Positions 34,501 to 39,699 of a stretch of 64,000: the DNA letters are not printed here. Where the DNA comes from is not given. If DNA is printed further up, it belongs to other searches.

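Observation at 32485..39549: Tandem CheA genes in the Hmp/Pil chemosensory locus: a full-length hybrid CheA followed by an Hpt-less paralog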

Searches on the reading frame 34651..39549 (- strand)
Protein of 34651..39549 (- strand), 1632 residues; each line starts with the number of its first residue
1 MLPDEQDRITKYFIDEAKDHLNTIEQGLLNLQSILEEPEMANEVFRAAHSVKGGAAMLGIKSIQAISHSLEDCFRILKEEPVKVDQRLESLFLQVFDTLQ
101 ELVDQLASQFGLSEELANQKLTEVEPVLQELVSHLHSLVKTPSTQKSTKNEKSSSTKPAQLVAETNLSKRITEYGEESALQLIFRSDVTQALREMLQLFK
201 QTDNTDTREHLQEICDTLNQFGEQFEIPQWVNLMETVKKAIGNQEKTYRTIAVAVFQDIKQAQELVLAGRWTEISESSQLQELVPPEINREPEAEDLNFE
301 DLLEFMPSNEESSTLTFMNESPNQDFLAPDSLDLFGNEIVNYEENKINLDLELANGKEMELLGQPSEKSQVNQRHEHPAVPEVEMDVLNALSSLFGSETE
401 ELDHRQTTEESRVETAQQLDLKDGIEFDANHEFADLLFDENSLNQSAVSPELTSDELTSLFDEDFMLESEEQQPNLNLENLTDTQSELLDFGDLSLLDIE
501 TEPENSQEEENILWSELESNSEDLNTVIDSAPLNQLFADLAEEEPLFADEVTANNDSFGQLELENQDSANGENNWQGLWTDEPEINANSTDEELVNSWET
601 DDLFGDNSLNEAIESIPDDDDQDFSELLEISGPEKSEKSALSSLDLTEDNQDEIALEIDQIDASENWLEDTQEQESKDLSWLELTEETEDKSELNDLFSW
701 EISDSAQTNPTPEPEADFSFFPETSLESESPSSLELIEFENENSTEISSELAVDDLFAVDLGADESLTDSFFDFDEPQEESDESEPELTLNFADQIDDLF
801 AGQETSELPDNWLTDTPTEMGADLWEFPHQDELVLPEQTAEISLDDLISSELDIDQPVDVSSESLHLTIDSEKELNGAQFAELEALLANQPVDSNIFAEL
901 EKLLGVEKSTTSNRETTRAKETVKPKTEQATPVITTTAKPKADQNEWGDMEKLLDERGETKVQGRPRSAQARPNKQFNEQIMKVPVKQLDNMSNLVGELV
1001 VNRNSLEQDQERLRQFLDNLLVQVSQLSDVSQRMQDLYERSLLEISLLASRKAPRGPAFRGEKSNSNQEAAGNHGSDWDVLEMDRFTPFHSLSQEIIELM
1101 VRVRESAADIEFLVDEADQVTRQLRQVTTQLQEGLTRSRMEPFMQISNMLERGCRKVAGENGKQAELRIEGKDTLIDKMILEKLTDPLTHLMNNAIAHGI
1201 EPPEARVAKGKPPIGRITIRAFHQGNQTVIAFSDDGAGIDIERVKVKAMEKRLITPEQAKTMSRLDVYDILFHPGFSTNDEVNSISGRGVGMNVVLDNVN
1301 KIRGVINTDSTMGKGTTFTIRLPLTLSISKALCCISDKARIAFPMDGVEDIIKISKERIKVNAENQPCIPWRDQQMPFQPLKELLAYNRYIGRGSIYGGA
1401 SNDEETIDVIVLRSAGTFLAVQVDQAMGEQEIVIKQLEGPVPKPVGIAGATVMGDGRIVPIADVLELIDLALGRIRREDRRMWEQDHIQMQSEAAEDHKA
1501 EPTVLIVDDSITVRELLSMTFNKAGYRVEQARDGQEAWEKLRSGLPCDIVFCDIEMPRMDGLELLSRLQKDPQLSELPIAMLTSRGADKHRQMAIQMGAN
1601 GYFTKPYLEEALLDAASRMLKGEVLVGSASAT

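Call 7: search_protein_families(library=pfam, proteins=[window:34651-39549:-])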
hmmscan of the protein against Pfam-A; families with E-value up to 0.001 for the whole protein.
window:34651-39549:- (1632 aa): 6 families
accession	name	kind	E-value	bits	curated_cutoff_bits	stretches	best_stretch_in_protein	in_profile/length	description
PF00072.30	Response_reg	-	4.1e-28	98.2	30.2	1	1504-1615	1-109/111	Response regulator receiver domain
PF01584.24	CheW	-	4.8e-16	59.1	23.5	1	1332-1469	3-135/138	CheW-like domain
PF01627.28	Hpt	-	3.3e-15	56.5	24.6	1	11-108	4-83/84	Hpt domain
PF02518.31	HATPase_c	-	2.7e-13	50.8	26.4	1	1188-1325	6-110/111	Histidine kinase-, DNA gyrase B-, and HSP90-like ATPase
PF02895.20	H-kinase_dim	-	2e-07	31.8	23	1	980-1036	2-63/68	Signal transducing histidine kinase, homodimeric domain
PF24729.2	Acb2_Tad1_hairpin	-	0.00077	20.1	27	0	1089-1135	2-49/58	Acb2/Tad1, hairpin domain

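Call 12: list_cluster_members(proteins=[P0001, window:34651-39549:-])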
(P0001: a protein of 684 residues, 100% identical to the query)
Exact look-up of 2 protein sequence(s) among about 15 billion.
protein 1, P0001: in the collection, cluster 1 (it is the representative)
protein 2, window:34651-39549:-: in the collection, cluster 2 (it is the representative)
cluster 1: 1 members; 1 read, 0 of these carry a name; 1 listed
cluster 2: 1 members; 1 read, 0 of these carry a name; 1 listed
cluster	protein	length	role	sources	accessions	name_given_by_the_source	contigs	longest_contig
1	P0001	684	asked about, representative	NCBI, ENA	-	-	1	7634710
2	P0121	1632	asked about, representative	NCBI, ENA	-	-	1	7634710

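Call 19: search_protein_families(library=pfam, proteins=[L037:12909-14969:+])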
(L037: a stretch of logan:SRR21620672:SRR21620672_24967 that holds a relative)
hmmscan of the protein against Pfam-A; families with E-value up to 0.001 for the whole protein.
L037:12909-14969:+ (687 aa): 2 families
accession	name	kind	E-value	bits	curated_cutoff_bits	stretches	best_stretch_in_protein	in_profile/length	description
PF02897.21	Peptidase_S9_N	-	1.4e-140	469.1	24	1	11-415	1-413/414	Prolyl oligopeptidase, N-terminal beta-propeller domain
PF00326.27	Peptidase_S9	-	5.6e-67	225.8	22.6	1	472-686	1-211/213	Prolyl oligopeptidase family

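Call 53: search_protein_families(library=pfam, proteins=[P0377])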
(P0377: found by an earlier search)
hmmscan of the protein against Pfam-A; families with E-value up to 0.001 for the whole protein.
P0377 (1001 aa): 4 families
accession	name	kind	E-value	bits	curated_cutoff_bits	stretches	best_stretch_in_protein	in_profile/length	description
PF00072.30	Response_reg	-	4.2e-27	94.9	30.2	1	874-983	1-107/111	Response regulator receiver domain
PF01584.24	CheW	-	1.6e-18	67.1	23.5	1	704-840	3-135/138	CheW-like domain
PF02518.31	HATPase_c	-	1.3e-16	61.4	26.4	1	560-697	6-110/111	Histidine kinase-, DNA gyrase B-, and HSP90-like ATPase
PF02895.20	H-kinase_dim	-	4.9e-08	33.7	23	1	355-412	1-63/68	Signal transducing histidine kinase, homodimeric domain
